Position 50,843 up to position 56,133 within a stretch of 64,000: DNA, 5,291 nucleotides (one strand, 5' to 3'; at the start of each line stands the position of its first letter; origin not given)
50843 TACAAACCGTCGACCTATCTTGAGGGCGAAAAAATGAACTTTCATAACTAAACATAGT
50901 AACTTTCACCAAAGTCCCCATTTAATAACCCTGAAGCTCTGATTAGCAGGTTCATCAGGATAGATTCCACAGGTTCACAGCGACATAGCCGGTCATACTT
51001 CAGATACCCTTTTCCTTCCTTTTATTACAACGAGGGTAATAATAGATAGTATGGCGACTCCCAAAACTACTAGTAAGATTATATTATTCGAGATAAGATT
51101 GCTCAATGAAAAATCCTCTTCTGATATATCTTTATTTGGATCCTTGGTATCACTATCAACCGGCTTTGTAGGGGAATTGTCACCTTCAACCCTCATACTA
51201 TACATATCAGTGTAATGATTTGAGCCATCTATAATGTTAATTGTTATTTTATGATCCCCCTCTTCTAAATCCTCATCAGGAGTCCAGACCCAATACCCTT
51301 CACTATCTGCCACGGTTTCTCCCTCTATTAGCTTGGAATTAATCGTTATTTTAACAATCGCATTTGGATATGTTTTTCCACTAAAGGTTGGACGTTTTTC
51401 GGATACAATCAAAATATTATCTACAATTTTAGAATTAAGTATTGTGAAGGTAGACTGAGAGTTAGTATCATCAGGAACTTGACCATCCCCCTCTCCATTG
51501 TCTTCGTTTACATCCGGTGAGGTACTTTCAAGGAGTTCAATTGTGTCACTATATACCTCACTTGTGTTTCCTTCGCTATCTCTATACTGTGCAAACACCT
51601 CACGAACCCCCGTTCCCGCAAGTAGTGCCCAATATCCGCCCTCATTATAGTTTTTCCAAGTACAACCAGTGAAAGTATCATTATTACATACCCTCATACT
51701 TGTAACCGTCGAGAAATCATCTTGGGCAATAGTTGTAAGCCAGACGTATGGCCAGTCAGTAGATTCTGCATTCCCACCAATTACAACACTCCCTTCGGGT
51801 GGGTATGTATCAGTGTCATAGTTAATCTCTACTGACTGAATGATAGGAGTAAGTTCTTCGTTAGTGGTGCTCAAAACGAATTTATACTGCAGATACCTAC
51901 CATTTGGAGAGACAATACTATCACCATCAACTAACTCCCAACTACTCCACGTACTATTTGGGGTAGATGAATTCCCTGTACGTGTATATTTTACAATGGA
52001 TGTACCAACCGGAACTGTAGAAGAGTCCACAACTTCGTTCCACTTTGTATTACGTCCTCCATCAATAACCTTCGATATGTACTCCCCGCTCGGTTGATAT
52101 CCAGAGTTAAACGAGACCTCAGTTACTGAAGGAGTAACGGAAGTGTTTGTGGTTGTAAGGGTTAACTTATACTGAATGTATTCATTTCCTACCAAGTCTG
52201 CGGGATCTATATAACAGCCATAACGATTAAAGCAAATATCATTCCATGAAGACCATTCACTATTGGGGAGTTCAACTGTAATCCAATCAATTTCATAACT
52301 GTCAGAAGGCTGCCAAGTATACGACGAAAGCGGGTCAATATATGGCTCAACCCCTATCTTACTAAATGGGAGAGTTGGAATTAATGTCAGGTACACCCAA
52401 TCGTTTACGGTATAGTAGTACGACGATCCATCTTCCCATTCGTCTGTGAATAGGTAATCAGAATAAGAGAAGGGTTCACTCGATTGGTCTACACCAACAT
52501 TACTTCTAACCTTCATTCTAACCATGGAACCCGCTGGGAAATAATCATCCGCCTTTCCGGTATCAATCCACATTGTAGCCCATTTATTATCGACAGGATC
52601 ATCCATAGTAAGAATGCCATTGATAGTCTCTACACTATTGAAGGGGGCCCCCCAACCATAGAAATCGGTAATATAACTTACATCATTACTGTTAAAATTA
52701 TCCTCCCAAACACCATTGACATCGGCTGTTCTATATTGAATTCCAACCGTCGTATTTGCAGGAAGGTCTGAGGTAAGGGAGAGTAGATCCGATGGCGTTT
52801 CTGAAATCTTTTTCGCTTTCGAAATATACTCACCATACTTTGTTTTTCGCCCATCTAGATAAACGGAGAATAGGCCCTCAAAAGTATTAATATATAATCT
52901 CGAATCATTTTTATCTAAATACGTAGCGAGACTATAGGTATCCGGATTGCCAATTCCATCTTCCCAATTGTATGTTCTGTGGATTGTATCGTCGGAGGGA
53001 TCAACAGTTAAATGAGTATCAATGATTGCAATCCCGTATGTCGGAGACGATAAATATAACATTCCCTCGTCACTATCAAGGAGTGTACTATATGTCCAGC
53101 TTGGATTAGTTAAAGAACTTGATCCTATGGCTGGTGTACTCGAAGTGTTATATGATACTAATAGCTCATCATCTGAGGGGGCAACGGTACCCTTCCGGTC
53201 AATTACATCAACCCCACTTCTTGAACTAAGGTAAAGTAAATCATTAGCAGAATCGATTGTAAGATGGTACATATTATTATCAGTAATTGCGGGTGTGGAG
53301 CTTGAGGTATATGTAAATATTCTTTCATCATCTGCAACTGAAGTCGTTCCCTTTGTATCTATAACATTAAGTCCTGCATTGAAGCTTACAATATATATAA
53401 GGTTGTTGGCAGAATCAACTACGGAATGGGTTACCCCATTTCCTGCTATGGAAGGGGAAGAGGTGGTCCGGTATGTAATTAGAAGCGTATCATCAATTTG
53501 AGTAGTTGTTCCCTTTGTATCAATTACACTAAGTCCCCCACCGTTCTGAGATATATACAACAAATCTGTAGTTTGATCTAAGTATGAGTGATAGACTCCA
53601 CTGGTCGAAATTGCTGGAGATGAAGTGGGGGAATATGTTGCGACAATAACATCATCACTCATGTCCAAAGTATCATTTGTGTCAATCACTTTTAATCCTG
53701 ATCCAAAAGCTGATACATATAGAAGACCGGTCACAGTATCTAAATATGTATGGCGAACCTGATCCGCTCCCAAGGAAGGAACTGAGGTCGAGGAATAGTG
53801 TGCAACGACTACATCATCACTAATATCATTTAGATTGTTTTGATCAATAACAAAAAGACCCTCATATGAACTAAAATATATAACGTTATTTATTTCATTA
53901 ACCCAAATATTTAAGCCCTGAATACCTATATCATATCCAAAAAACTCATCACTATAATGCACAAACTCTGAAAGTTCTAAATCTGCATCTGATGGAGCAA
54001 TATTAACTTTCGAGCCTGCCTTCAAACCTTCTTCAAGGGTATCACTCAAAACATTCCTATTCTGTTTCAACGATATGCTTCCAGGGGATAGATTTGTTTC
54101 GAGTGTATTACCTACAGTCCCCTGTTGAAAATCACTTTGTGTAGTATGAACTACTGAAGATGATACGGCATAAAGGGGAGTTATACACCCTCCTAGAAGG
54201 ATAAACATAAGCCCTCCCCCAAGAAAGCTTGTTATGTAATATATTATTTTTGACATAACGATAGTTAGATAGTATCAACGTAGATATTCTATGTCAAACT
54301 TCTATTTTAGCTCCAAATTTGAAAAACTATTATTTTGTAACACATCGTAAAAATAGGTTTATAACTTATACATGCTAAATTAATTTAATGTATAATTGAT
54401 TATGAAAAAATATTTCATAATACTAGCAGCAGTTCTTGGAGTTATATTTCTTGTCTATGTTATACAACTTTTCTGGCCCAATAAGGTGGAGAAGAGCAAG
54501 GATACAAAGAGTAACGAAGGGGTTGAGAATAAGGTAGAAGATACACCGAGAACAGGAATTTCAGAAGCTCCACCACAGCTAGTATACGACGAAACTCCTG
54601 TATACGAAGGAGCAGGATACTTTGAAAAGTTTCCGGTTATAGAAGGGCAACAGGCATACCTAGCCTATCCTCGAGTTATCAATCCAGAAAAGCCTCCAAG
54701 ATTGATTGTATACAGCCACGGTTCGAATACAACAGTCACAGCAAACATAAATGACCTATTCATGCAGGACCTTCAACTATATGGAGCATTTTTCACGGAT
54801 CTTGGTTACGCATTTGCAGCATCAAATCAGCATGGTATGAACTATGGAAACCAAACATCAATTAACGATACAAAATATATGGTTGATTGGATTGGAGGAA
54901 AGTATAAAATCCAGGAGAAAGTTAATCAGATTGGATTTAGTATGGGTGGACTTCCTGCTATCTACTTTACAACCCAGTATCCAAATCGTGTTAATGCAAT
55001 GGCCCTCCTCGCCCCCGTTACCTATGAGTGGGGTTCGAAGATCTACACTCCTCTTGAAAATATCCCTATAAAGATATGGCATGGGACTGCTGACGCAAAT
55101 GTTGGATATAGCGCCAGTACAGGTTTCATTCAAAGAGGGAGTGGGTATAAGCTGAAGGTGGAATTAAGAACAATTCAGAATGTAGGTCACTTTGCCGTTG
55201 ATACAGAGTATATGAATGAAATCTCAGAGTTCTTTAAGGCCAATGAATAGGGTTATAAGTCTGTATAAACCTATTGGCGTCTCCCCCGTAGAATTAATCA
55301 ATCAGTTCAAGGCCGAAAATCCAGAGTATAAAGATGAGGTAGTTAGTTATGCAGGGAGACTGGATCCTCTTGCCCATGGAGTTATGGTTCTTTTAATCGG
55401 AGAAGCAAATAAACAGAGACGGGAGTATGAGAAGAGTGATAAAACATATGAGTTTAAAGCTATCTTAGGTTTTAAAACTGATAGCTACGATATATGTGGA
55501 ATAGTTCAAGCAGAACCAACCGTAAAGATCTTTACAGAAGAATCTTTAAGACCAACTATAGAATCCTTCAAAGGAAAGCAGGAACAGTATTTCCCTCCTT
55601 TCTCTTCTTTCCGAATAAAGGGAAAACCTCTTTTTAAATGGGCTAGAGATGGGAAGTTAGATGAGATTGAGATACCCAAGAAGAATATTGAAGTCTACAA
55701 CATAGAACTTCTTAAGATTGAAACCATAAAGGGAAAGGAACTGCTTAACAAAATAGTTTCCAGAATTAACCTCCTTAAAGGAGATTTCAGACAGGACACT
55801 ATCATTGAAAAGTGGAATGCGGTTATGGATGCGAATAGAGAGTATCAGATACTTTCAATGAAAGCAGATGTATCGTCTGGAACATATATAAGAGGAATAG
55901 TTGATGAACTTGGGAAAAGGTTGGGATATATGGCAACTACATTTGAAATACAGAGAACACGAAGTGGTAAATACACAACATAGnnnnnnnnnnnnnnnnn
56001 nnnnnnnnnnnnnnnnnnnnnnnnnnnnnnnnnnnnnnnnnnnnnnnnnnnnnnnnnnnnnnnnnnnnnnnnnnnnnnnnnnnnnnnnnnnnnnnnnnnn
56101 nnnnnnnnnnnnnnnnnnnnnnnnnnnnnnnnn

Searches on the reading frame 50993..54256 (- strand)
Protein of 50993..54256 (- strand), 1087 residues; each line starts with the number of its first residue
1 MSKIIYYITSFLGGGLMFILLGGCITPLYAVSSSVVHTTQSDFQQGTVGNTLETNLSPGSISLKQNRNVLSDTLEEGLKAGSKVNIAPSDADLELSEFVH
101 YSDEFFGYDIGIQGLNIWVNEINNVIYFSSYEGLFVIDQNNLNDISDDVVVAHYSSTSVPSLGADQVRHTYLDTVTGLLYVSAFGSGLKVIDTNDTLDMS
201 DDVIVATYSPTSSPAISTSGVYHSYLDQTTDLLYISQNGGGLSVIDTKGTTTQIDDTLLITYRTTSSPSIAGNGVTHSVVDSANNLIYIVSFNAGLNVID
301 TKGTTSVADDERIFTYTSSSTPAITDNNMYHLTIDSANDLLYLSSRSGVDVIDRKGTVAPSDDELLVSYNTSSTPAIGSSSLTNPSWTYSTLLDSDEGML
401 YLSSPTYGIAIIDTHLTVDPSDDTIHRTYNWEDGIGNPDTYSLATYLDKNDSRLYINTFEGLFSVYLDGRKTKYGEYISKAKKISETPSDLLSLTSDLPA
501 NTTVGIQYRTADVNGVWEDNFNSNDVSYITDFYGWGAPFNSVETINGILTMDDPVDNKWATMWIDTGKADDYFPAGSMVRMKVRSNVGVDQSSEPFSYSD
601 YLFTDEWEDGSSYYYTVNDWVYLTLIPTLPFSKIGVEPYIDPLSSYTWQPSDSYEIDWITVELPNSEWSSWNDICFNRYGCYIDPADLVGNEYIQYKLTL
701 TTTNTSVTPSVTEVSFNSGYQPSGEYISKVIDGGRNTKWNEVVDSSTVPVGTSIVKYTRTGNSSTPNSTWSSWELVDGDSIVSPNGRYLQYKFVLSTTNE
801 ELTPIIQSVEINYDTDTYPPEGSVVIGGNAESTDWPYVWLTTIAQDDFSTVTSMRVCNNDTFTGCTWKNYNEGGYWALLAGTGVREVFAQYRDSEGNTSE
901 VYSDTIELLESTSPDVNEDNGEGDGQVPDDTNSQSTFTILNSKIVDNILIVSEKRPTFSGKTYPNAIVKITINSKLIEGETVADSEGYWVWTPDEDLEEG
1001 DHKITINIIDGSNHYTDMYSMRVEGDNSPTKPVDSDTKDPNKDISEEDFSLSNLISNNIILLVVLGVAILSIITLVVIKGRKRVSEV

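Call 5: search_protein_families(library=pfam, proteins=[window:50993-54256:-], max_evalue=0.01)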
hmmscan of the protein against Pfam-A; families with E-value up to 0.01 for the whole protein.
window:50993-54256:- (1087 aa): 1 family
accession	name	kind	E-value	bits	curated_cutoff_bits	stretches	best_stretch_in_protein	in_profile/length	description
PF19077.6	Big_13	-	6.9e-09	36.6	27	1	950-1010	23-85/102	Bacterial Ig-like domain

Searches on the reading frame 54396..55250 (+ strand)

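Call 53: search_protein_families(library=pfam, proteins=[window:54396-55250:+], max_evalue=0.001)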
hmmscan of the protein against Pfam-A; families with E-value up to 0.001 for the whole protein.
window:54396-55250:+ (284 aa): 6 families
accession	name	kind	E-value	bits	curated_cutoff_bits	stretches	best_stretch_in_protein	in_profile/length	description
PF00561.26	Abhydrolase_1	-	4.8e-09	36.7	25.8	1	155-221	51-118/245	alpha/beta hydrolase fold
PF12146.15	Hydrolase_4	-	2.1e-07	30.9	27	1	151-210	54-112/239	Serine aminopeptidase, S33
PF02230.22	Abhydrolase_2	-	5.7e-05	23.5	23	1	175-282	106-215/217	Phospholipase/Carboxylesterase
PF01738.24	DLH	-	0.00011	22.3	21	1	162-269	84-191/217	Dienelactone hydrolase family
PF00756.26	Esterase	-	0.00015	22.1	22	1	159-213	99-158/251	Putative esterase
PF00326.27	Peptidase_S9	-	0.00033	20.7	22.6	0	210-275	129-197/213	Prolyl oligopeptidase family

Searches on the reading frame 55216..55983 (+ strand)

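Call 53: search_protein_families(library=pfam, proteins=[window:55216-55983:+], max_evalue=0.001)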
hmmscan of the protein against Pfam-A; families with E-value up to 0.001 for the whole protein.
window:55216-55983:+ (255 aa): 1 family
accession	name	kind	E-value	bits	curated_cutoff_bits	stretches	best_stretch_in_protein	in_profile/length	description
PF01509.24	TruB_N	-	2.1e-31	109.7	27.3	1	42-170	8-134/149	TruB family pseudouridylate synthase (N terminal domain)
